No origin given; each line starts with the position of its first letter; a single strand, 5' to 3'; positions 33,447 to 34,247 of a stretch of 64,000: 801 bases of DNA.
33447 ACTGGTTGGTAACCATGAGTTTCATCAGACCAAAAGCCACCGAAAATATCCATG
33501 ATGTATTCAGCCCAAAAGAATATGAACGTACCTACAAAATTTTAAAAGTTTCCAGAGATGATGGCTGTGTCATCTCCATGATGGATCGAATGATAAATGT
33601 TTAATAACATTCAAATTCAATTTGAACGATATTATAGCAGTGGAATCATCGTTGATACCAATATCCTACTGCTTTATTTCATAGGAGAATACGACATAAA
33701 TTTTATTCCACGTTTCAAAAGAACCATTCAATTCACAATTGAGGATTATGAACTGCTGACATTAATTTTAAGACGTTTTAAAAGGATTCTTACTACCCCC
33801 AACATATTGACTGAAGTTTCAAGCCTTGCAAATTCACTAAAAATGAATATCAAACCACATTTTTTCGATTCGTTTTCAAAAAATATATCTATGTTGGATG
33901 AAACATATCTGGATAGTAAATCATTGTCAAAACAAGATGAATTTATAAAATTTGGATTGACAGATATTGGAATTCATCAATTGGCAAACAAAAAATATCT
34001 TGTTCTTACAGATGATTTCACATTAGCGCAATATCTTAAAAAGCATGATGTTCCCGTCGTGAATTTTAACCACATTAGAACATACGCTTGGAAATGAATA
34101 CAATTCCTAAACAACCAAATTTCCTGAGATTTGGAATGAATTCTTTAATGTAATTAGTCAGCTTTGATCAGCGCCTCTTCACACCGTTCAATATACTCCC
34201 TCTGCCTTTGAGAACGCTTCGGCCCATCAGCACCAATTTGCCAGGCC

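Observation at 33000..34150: AT-rich (~30% GC) islet carrying a translationally coupled small ORF + PIN-domain pair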

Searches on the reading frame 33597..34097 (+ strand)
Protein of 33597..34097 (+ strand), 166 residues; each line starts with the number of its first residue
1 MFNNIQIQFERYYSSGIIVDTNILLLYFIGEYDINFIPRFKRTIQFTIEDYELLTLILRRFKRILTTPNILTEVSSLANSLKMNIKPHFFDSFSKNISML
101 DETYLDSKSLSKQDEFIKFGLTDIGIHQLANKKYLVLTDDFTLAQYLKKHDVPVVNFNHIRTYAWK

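Call 4: search_protein_families(library=pfam, proteins=[window:33597-34097:+], max_evalue=10)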
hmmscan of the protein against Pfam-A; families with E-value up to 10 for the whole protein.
window:33597-34097:+ (166 aa): 0 families

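Call 5: search_protein_families(library=ncbifam, proteins=[window:33597-34097:+], max_evalue=10)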
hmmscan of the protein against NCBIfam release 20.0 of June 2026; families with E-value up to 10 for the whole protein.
window:33597-34097:+ (166 aa): 2 families
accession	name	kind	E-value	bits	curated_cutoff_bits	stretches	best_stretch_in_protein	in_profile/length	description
NF045914.1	RespRegNblR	equivalog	0.034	13.7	300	1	40-74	149-183/228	response regulator transcription factor NblR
NF041734.1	resp_reg_RppA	equivalog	0.037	13.4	250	1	41-82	152-193/229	two-component system response regulator RppA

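Call 6: search_protein_families(library=padloc, proteins=[window:33597-34097:+], max_evalue=10)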
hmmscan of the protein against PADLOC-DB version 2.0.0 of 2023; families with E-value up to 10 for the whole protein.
window:33597-34097:+ (166 aa): 0 families

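Call 7: search_solved_structures(query=window:33597-34097:+, max_evalue=10)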
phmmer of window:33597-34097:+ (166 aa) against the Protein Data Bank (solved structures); distinct sequences matched with E-value up to 10: 0.

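Call 9: find_homologous_proteins(query=window:33597-34097:+, max_evalue=0.001)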
Query window:33597-34097:+ (166 aa): 1648 proteins with E <= 0.001 among 1678 candidates; the best 120 are listed.
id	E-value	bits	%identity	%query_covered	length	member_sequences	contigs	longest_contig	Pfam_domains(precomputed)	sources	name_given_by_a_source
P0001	1.3e-102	358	100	100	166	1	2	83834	-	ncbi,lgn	-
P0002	1.3e-54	202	63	92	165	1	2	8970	-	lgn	-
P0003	4.3e-53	198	57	95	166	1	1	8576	-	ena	-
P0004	8.6e-53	197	56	99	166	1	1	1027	-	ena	-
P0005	1.4e-50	189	56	94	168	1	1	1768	-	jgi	-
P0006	8.8e-50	187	53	99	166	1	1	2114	-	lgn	-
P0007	1.7e-49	186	56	94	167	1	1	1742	-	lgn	-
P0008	2.0e-49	186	56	98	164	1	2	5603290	-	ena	-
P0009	2.2e-49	186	56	94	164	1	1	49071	-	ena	-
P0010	3.9e-49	185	57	95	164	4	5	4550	-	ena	-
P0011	4.7e-49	184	54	93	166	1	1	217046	-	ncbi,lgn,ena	-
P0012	4.8e-49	184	57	95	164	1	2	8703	-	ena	-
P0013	6.4e-49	184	56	94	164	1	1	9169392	-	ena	-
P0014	7.8e-49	184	58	94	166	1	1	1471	-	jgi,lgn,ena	jgi:rRNA-processing protein FCF1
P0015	8.5e-49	184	56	98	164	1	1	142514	-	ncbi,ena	-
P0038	7.6e-48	181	56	95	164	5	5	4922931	-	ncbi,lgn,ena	-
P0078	5.4e-46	175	48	99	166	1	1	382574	-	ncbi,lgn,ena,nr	ncbi:MAG TPA: PIN domain-containing protein [Blastocatellia bacterium]|nr:PIN domain-containing prot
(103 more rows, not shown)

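Call 11: find_encoding_contigs(protein=P0001, flank=6000, max_places=4)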
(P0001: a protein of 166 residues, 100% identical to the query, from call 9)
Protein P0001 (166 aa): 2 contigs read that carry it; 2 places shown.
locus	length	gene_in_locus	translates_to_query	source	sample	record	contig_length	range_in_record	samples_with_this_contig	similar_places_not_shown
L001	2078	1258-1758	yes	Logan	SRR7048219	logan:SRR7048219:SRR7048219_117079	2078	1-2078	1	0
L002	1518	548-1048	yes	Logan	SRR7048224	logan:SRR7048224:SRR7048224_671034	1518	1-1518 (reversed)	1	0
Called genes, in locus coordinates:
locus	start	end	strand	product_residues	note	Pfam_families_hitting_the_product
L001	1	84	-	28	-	?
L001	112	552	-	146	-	PF04307:YdjM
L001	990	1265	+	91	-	-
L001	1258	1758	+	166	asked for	-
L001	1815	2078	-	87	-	?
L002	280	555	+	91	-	-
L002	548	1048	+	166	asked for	-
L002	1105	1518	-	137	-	?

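Call 12: find_encoding_contigs(protein=P0008, flank=4000, max_places=3)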
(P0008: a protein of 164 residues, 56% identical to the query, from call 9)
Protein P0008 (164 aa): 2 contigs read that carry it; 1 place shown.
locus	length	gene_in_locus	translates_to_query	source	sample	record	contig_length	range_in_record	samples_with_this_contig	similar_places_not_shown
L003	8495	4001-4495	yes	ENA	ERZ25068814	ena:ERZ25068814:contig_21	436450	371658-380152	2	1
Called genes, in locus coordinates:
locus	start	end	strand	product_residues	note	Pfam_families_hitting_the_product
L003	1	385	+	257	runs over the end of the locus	PF00378:ECH_1, PF16113:ECH_2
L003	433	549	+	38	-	-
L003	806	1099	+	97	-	PF01722:BolA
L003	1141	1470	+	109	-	PF00462:Glutaredoxin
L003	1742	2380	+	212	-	-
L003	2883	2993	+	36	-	-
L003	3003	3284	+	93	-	PF04365:BrnT_toxin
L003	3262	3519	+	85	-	-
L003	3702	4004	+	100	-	-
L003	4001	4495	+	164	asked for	-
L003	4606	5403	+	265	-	PF03502:Channel_Tsx (weak)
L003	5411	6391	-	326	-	-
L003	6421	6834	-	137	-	PF13442:Cytochrome_CBB3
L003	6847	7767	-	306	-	PF00497:SBP_bac_3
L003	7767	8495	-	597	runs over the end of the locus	PF01011:PQQ, PF13360:PQQ_2, PF13570:Beta-prop_ACSF4 (weak), PF07774:EMC1_C (faint), PF13360:PQQ_2 (weak), PF01011:PQQ, PF13570:Beta-prop_ACSF4 (weak)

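Call 13: find_encoding_contigs(protein=P0011, flank=4000, max_places=3)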
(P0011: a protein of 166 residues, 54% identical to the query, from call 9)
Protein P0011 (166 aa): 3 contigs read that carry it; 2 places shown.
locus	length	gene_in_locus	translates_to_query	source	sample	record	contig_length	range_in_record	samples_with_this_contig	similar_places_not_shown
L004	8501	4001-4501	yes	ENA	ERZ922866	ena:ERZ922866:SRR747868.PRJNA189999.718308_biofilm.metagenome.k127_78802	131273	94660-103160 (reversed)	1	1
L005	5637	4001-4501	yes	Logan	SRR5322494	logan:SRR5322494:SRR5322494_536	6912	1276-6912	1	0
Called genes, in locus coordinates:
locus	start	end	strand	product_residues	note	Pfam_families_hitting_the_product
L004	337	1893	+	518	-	-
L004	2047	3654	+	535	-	PF00501:AMP-binding, PF13193:AMP-binding_C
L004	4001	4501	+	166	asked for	-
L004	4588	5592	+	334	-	PF06267:DUF1028, PF13432:TPR_16 (weak), PF14559:TPR_19 (weak)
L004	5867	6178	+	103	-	PF13453:Zn_ribbon_TFIIB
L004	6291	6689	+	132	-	PF03793:PASTA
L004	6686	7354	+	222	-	PF00834:Ribul_P_3_epim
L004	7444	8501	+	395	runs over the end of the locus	PF13512:TPR_18 (faint), PF13525:YfiO, PF13174:TPR_6 (faint)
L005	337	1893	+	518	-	-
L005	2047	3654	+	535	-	PF00501:AMP-binding, PF13193:AMP-binding_C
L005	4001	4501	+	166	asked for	-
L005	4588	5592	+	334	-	PF06267:DUF1028, PF13432:TPR_16 (weak), PF14559:TPR_19 (weak)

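Call 20: search_solved_structures(query=A2, max_evalue=10, show_alignments=3)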
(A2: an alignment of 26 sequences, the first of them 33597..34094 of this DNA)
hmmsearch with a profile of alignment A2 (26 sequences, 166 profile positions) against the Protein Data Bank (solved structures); distinct sequences matched with E-value up to 10: 8.
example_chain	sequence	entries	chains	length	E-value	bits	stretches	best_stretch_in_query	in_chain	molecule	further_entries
7pcf_E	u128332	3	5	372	0.13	15.4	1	44-136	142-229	Iron-regulated surface determinant protein B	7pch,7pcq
5vmm_E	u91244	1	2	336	0.13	15.4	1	44-136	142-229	Iron-regulated cell wall-anchored protein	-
3rjp_A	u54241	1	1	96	0.16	15.2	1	43-106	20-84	CovR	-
2pmz_C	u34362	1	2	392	0.27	14.4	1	125-162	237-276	DNA-directed RNA polymerase subunit A""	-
3hkz_C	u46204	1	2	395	0.27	14.4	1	125-162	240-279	DNA-directed RNA polymerase subunit A''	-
2y0s_C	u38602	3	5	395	0.56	13.3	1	125-162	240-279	DNA-DIRECTED RNA POLYMERASE SUBUNIT A'' | DNA-DIRECTED RNA POLYMERASE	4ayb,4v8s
2waq_C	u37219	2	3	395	0.56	13.3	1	125-162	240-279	DNA-DIRECTED RNA POLYMERASE RPO1C SUBUNIT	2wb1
2q3l_A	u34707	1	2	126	1.5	12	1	39-72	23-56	Uncharacterized protein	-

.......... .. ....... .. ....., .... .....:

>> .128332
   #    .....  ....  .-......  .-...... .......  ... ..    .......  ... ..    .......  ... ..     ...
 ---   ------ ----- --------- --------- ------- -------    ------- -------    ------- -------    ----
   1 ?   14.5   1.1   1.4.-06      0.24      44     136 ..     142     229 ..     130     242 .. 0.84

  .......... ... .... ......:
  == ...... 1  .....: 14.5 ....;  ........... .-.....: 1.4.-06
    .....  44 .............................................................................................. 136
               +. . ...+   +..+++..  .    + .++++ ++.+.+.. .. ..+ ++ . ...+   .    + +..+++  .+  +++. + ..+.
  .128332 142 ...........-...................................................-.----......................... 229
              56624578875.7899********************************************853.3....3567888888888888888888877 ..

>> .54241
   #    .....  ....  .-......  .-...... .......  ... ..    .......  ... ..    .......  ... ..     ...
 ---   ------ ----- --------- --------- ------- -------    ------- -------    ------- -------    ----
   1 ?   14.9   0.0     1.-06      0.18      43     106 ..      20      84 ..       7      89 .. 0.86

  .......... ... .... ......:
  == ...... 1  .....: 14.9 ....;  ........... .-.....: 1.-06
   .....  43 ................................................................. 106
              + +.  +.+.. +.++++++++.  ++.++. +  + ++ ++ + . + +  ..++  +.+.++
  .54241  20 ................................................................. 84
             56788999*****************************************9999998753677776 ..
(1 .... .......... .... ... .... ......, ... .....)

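Call 21: search_protein_families(library=pfam, alignment_id=A2, max_evalue=1)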
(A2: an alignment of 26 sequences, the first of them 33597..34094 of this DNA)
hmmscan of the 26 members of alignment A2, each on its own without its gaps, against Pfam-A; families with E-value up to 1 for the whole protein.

A. member 1, window:33597-34094:+ (166 aa): 0 families

B. families by the number of members that match (of 26 scanned): 9 families
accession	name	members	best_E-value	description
PF02639.20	DUF188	3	0.12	Uncharacterized BCR, YaiI/YqxD family COG1671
PF17473.7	DUF5426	2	0.013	Family of unknown function (DUF5426)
PF18477.7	PIN_9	2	0.018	PIN like domain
PF23273.1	DUF7076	1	0.017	Domain of unknown function (DUF7076)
PF20945.2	RMP1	1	0.046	Ribonuclease MRP protein subunit RMP1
PF24635.1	DUF7632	1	0.12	Domain of unknown function (DUF7632)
PF12305.13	DUF3630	1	0.16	Protein of unknown function (DUF3630)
PF05655.16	AvrD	1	0.16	Pseudomonas avirulence D protein (AvrD)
PF10334.16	BRE4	1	0.17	Brefeldin A-sensitivity protein 4-like domain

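Call 27: find_related_loci(query=A2, collection=genome_contigs, flank=4000)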
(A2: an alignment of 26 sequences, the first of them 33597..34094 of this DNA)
Query A2 (166 aa) in genome_contigs; peptide patterns used: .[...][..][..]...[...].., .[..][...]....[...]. (x = any residue, [..] = any of these).
448 stretches matched a pattern; 392 encode a relative of the query (tblastn E <= 1e-3); the best 80 are kept; 80 distinct loci.
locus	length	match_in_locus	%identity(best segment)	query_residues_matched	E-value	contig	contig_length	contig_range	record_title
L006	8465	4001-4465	54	11-165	9e-56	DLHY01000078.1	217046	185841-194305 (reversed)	MAG TPA_asm: Chloracidobacterium sp. UBA7656 UBA7656_contig_1187, whole genome shotgun sequence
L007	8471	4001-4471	57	9-165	6e-55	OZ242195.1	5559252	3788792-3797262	MAG: Candidatus Latescibacterota bacterium isolate a57e98d2-c2a9-4833-8eaa-f85fbefd33d8 genome assembly, chromosome: 1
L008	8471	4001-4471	57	9-165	4e-55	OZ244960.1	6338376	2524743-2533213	MAG: Candidatus Latescibacterota bacterium isolate 84ceb019-2832-410a-8319-f59b3e32517b genome assembly, chromosome: 1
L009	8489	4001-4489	54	3-165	3e-54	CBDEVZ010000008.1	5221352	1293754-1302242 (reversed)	MAG: uncultured Candidatus Binatia bacterium isolate 77b99e23-3f9f-49a3-a4d3-93b2c3db3d2d genome assembly, contig: conti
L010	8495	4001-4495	52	1-165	2e-53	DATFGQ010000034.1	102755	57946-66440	MAG TPA_asm: Blastocatellia bacterium isolate SMAG_U8667 k141_1795304, whole genome shotgun sequence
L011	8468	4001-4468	54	10-165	6e-53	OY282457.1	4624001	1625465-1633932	MAG: uncultured Candidatus Binatia bacterium genome assembly, chromosome: 1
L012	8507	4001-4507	49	1-165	7e-53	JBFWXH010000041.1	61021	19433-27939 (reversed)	MAG: Candidatus Binatia bacterium isolate CA_2019_TPBS_136 NODE_3389_length_61021_cov_5.994729_TPBS, whole genome shotgu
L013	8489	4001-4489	52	3-165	3e-52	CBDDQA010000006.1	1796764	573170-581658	MAG: uncultured Candidatus Binatia bacterium isolate 6ae7d3f7-6f3a-412e-99ff-c928d72fc6b4 genome assembly, contig: conti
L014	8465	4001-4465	55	11-165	6e-52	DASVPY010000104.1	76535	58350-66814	MAG TPA_asm: Pyrinomonadaceae bacterium isolate SMAG_U3191 k141_555195, whole genome shotgun sequence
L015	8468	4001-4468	52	10-165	1e-51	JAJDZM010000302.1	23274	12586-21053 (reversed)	MAG: Candidatus Binatia bacterium isolate jk18x40bins.50 k141_783281, whole genome shotgun sequence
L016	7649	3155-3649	52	1-165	2e-51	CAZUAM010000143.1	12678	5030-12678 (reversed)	MAG TPA_asm: uncultured Planctomycetaceae bacterium isolate binchicken_co262_366 genome assembly, contig: NODE_5587_leng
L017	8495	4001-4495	49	1-165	7e-51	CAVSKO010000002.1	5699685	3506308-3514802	MAG: Blastocatellia bacterium isolate MFD09212.bin.1.217 genome assembly, contig: contig_268, whole genome shotgun seque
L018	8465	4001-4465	55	11-165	7e-51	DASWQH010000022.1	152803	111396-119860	MAG TPA_asm: Pyrinomonadaceae bacterium isolate SMAG_U3489 k141_1060809, whole genome shotgun sequence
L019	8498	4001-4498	51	1-166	7e-51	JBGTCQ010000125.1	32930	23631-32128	MAG: Chroococcidiopsidaceae cyanobacterium isolate JTS-RE123 k141_6354077, whole genome shotgun sequence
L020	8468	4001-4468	51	11-166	8e-51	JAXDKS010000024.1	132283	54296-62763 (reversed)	MAG: Acidobacteriota bacterium isolate BP_60 scaffold_3005012, whole genome shotgun sequence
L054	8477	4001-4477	52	11-166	5e-47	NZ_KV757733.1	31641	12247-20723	Nostoc sp. KVJ20 contig_197, whole genome shotgun sequence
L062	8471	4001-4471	50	9-165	2e-46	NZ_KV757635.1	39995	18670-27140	Nostoc sp. KVJ20 contig_99, whole genome shotgun sequence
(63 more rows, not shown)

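Call 28: predict_structure(alignment_id=A2)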
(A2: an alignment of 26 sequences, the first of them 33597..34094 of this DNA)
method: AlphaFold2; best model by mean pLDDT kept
length: 166 residues; sequences in the alignment: 26
mean_pLDDT: 86.7   pTM: 0.83
mean pLDDT of the five models: 86.7, 86.4, 85.4, 84.6, 84.5
residues with pLDDT >= 90: 74; 70-90: 86; 50-70: 6; < 50: 0
segments of 3 or more residues with pLDDT < 50: none
pLDDT, mean of each block of 10 residues (from residue 1): 82 92 91 91 91 94 84 82 83 83 79 85 85 89 92 93 73
secondary structure, 60 per line:
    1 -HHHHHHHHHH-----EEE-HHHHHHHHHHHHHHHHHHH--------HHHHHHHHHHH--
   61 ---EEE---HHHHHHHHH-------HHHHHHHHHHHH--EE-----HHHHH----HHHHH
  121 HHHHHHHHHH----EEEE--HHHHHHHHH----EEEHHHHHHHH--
elements in order: H2-11 E17-19 H21-39 H48-58 E64-66 H70-78 H86-97 H107-111 H116-130 E135-138 H141-149 E154-156 H157-164

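Call 31: fold_search(model_id=the predicted structure, library=pdb)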
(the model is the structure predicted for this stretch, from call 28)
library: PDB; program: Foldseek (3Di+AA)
matches with E <= 10: 512; with E <= 0.001: 1
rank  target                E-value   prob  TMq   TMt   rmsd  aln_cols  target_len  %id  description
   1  1o4w                  2.6e-04  1.00  0.46  0.58   4.5       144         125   19  CRYSTAL STRUCTURE OF a PIN (PILT N-TERMINUS) DOMAIN CONTAINING PROTEIN (AF0591) FROM ARCHAEOGLOBUS FULGIDUS AT 1.90 A RE (released 2003-07-29)
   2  3i8o                  1.4e-03  1.00  0.44  0.51   6.2       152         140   15  A domain of a functionally unknown protein from Methanocaldococcus jannaschii DSM 2661. (released 2009-07-21)
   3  3zvk_A                1.4e-03  1.00  0.46  0.55   4.4       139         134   16  Crystal structure of VapBC2 from Rickettsia felis bound to a DNA fragment from their promoter (released 2011-12-14)
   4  7e8k_A                2.0e-03  0.99  0.46  0.39  16.0       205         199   15  Crystal structure of Proteinaceous RNase P (PRORP) from Planctomycetes bacterium GWF2_40_8 (released 2022-03-02)
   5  2dok_A                4.2e-03  0.99  0.44  0.43   8.1       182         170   18  Crystal structure of the PIN domain of human EST1A (released 2007-05-01)
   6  3zvk_B                4.5e-03  1.00  0.49  0.59   5.2       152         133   14  Crystal structure of VapBC2 from Rickettsia felis bound to a DNA fragment from their promoter (released 2011-12-14)
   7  5x3t_B                5.8e-03  1.00  0.53  0.62   3.4       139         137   14  VapBC from Mycobacterium tuberculosis (released 2017-06-07)
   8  2fe1                  6.6e-03  1.00  0.54  0.67   3.7       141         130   15  Crystal Structure of PAE0151 from Pyrobaculum aerophilum (released 2005-12-27)
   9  5f4h_B                7.0e-03  0.99  0.40  0.18   7.1       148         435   11  Archael RuvB-like Holiday junction helicase (released 2016-12-21)
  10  2hww_C                7.0e-03  0.99  0.44  0.49   8.4       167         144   17  Structure of PIN domain of human SMG6 (released 2006-11-14)
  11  5f4h_C                1.2e-02  0.98  0.39  0.18   7.4       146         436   10  Archael RuvB-like Holiday junction helicase (released 2016-12-21)
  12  2lcq_MODEL_1_A        1.2e-02  0.97  0.37  0.38   5.5       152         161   12  Solution structure of the endonuclease Nob1 from P.horikoshii (released 2011-12-14)
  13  2dok_B                1.2e-02  0.96  0.43  0.43   8.0       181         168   17  Crystal structure of the PIN domain of human EST1A (released 2007-05-01)
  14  1y82_B                1.3e-02  0.99  0.51  0.56   5.1       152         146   13  Conserved hypothetical protein Pfu-367848-001 from Pyrococcus furiosus (released 2005-01-25)
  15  2hwx                  1.3e-02  0.96  0.41  0.41   7.7       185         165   15  Structure of human SMG6 E1282C PIN domain mutant. (released 2006-11-14)
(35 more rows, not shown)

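Call 47: find_encoding_contigs(protein=P0013, flank=6000, max_places=2)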
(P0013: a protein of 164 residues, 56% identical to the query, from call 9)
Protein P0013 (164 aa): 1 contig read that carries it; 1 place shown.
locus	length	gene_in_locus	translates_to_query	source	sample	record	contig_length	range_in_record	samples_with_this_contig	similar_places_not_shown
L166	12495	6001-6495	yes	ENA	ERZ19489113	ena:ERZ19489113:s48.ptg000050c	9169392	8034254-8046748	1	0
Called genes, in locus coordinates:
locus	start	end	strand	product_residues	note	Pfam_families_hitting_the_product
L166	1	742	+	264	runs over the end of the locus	PF00378:ECH_1, PF16113:ECH_2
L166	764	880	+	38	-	PF06397:Desulfoferrod_N (weak)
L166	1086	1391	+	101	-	PF01722:BolA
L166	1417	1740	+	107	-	PF00462:Glutaredoxin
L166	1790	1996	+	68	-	PF15919:HicB_lk_antitox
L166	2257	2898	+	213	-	-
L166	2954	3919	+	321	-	-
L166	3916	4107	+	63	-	-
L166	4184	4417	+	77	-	PF04255:DUF433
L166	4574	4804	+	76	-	PF10049:DUF2283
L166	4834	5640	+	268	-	-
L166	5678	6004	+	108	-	-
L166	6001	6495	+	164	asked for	-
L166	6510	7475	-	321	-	-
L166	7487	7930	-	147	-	PF13442:Cytochrome_CBB3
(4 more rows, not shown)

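Call 48: find_encoding_contigs(protein=P0038, flank=6000, max_places=3)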
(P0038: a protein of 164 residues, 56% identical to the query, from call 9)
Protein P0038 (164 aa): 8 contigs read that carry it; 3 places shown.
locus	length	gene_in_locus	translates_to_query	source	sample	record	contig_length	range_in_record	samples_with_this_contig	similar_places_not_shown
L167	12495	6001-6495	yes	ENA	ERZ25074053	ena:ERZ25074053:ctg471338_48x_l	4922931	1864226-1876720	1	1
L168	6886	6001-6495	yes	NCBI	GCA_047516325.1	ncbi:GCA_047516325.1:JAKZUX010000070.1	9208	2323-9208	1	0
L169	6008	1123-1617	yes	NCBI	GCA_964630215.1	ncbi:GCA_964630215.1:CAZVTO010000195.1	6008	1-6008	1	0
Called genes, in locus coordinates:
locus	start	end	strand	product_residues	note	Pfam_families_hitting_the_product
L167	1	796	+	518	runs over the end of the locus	PF00501:AMP-binding, PF13193:AMP-binding_C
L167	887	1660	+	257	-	PF00378:ECH_1, PF16113:ECH_2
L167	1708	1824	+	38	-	-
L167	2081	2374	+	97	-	PF01722:BolA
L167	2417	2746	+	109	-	PF00462:Glutaredoxin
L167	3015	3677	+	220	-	-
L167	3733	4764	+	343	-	-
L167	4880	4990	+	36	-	-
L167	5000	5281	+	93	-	PF04365:BrnT_toxin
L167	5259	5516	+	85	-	-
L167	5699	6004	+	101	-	-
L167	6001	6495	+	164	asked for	-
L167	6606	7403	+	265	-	-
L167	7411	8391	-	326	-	-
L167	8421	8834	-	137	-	PF13442:Cytochrome_CBB3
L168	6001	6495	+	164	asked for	-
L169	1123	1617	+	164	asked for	-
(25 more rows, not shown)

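Call 49: find_encoding_contigs(protein=P0078, flank=6000, max_places=2)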
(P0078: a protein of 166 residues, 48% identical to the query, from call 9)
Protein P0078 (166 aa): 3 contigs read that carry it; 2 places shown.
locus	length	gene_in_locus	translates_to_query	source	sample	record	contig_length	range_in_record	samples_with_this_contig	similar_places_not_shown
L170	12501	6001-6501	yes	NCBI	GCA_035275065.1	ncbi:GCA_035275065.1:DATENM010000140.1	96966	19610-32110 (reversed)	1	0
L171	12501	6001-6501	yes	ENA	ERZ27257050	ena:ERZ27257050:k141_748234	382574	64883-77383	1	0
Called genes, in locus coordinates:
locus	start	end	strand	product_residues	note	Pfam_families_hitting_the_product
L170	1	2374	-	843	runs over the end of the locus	PF00912:Transgly, PF00905:Transpeptidase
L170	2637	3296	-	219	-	PF01503:PRA-PH, PF03819:MazG (weak)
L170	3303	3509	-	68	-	-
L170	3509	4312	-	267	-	-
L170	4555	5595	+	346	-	PF14249:Tocopherol_cycl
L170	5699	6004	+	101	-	-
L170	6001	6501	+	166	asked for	-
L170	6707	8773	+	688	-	PF08811:DUF1800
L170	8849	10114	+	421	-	PF07394:DUF1501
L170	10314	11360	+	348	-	PF00092:VWA, PF13519:VWA_2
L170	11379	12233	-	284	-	PF00144:Beta-lactamase (weak), PF13354:Beta-lactamase2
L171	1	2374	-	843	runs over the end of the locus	PF00912:Transgly, PF00905:Transpeptidase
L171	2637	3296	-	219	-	PF01503:PRA-PH, PF03819:MazG (weak)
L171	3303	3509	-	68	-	-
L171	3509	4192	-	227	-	-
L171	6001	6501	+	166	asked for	-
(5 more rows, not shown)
